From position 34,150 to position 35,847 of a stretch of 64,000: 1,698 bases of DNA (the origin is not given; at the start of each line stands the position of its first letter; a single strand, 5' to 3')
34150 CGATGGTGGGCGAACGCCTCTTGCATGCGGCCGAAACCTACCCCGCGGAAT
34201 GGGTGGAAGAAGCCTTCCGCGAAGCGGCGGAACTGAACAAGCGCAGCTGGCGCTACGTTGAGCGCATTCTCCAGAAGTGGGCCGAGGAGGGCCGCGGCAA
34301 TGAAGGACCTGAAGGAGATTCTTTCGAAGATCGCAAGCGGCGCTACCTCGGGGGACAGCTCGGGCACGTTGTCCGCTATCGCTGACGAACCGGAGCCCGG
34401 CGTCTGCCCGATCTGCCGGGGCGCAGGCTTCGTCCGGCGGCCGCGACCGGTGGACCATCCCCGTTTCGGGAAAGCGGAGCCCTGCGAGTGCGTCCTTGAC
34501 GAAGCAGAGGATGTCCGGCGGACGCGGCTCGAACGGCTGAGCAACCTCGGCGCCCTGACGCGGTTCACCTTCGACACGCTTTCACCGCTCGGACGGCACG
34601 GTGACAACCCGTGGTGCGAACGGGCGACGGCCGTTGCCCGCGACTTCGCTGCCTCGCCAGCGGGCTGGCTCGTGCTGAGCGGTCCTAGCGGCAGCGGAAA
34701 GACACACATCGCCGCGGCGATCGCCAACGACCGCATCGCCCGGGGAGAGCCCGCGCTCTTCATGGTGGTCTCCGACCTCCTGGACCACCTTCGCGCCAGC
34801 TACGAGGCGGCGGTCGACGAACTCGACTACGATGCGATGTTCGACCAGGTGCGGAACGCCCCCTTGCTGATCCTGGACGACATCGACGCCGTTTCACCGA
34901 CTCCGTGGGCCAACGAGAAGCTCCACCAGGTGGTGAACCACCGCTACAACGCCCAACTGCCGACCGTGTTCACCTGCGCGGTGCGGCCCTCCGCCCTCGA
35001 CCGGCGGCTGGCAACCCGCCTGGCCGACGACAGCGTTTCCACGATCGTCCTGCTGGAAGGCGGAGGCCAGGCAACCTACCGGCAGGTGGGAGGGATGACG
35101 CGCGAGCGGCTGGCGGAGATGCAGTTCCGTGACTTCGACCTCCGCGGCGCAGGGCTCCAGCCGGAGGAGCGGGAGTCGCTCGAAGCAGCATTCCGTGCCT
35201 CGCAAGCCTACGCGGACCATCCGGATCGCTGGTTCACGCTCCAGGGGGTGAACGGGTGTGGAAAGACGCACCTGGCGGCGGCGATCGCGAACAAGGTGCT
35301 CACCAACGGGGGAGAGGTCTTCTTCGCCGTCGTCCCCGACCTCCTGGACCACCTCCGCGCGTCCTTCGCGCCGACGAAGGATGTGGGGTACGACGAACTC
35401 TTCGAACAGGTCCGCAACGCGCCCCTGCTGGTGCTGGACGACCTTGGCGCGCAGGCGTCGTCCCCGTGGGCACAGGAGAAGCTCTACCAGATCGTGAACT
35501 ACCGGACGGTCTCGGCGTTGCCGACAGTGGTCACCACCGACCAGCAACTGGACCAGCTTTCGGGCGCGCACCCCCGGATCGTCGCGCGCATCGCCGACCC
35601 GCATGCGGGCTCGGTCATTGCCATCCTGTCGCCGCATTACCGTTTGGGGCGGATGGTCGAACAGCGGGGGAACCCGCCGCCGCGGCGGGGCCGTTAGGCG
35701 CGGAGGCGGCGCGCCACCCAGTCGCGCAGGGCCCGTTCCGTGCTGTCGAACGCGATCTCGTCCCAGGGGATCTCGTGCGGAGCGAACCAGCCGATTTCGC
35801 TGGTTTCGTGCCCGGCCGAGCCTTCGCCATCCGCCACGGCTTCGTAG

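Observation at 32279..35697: Replication module dnaB - DnaD-like - covalently duplicated DnaC/DnaI-like loader with zinc ribbon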

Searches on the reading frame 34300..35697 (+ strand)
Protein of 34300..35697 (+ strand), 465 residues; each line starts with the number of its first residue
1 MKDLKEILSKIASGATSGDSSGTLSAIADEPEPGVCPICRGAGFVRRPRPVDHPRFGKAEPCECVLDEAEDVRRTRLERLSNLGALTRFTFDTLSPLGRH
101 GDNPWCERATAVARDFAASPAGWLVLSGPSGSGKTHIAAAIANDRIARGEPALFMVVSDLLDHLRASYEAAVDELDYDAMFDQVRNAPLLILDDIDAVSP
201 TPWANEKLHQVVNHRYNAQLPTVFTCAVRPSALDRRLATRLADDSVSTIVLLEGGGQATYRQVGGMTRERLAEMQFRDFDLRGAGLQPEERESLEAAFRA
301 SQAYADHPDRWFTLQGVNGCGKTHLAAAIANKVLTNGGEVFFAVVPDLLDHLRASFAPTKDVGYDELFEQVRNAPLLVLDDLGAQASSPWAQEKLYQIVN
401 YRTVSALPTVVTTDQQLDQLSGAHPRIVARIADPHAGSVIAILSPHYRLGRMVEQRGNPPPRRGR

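Call 3: search_protein_families(library=pfam, proteins=[window:34300-35697:+], max_evalue=0.01)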
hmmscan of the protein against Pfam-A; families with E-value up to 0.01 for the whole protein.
window:34300-35697:+ (465 aa): 28 families (the best 25 are shown)
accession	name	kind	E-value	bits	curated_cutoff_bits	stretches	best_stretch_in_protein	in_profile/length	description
PF01695.23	IstB_IS21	-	3.7e-27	95.8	24.1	2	313-419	96-198/238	IstB-like ATP binding protein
PF00308.24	Bac_DnaA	-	2.2e-17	64.2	23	2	294-431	16-155/162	Bacterial DnaA ATPAse domain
PF00004.35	AAA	-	6.5e-14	52.9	21.2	2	125-210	2-90/131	ATPase family associated with various cellular activities (AAA)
PF13191.12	AAA_16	-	1.2e-09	39.4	32.6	1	112-187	16-85/167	AAA ATPase domain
PF00910.28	RNA_helicase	-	4.4e-08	34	21.5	0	314-400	3-76/105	RNA helicase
PF05729.18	NACHT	-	1e-07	32.4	26.7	0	313-333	4-24/167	NACHT domain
PF13604.12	AAA_30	-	1.2e-07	32.1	27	0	111-148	8-45/191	AAA domain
PF07728.20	AAA_5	-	1.6e-07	31.8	22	1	124-230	2-108/139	AAA domain (dynein-related subfamily)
PF13401.12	AAA_22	-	1.7e-07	32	27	1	120-214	4-110/130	AAA domain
PF20720.3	nSTAND3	-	2.8e-07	30.8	27.2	1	123-159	19-56/155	Novel STAND NTPase 3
PF00005.33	ABC_tran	-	2.9e-07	31.6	25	1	309-350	11-51/137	ABC transporter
PF24883.2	NPHP3_N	-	4.4e-07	30.7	24.8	0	308-341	21-54/164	Nephrocystin 3, N-terminal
PF13173.12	AAA_14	-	4.8e-07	30.3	27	1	124-219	5-88/129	AAA domain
PF04851.21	ResIII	-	1.4e-06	28.8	22.5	0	299-363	13-80/164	Type III restriction enzyme, res subunit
PF00931.28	NB-ARC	-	1.5e-05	24.9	23.5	0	307-333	17-42/248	NB-ARC domain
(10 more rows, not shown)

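Call 4: search_protein_families(library=ncbifam, proteins=[window:34300-35697:+], max_evalue=0.01)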
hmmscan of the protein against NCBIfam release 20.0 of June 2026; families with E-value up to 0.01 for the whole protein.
window:34300-35697:+ (465 aa): 39 families (the best 25 are shown)
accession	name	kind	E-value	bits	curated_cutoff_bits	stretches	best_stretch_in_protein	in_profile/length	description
NF005992.0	PRK08116.1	subfamily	1.3e-60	204.8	189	2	267-432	75-238/269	hypothetical protein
NF005304.0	PRK06835.1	equivalog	5.3e-36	124.4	215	2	306-432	180-306/330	ATP-binding protein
NF038214.1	IS21_help_AAA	equivalog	2.7e-35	122.1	200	2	124-226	93-190/232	IS21-like element helper ATPase IstB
NF006505.0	PRK08939.1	equivalog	4.3e-34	118.2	228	2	294-421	140-266/306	primosomal protein DnaI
NF005931.1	PRK07952.1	equivalog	2.2e-32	112.6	357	2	295-422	82-212/246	replicative helicase loader DnaC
NF009043.0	PRK12377.1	subfamily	2.3e-30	106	389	2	311-423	103-213/248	ATP-binding protein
NF005378.0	PRK06921.1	subfamily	8.4e-25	87.4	207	2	306-440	114-249/266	hypothetical protein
NF001154.0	PRK00149.3-3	equivalog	1.6e-24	86.8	410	2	314-432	155-274/462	chromosomal replication initiator protein DnaA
TIGR00362.1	DnaA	equivalog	9.2e-24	84.3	343.9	2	296-432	121-259/437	chromosomal replication initiator protein DnaA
TIGR03420.1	DnaA_homol_Hda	equivalog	8.5e-20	71.2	194.8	2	116-249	33-156/226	DnaA regulatory inactivator Hda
NF006616.1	PRK09183.1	subfamily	2.6e-17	62.9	300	2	124-218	103-194/253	IS21-like element helper ATPase IstB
NF006038.0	PRK08181.1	subfamily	4.8e-16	58.8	317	2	123-218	109-200/271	transposase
NF005098.0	PRK06526.1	subfamily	1.3e-15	57.6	296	2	113-218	102-202/266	transposase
NF009087.0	PRK12422.1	equivalog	9.8e-08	31.6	657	1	124-233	144-249/455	chromosomal replication initiator protein DnaA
NF051883.1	DnaARegInactHdaA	equivalog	1.3e-06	28.2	300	0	297-333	29-65/229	DnaA regulatory inactivator HdaA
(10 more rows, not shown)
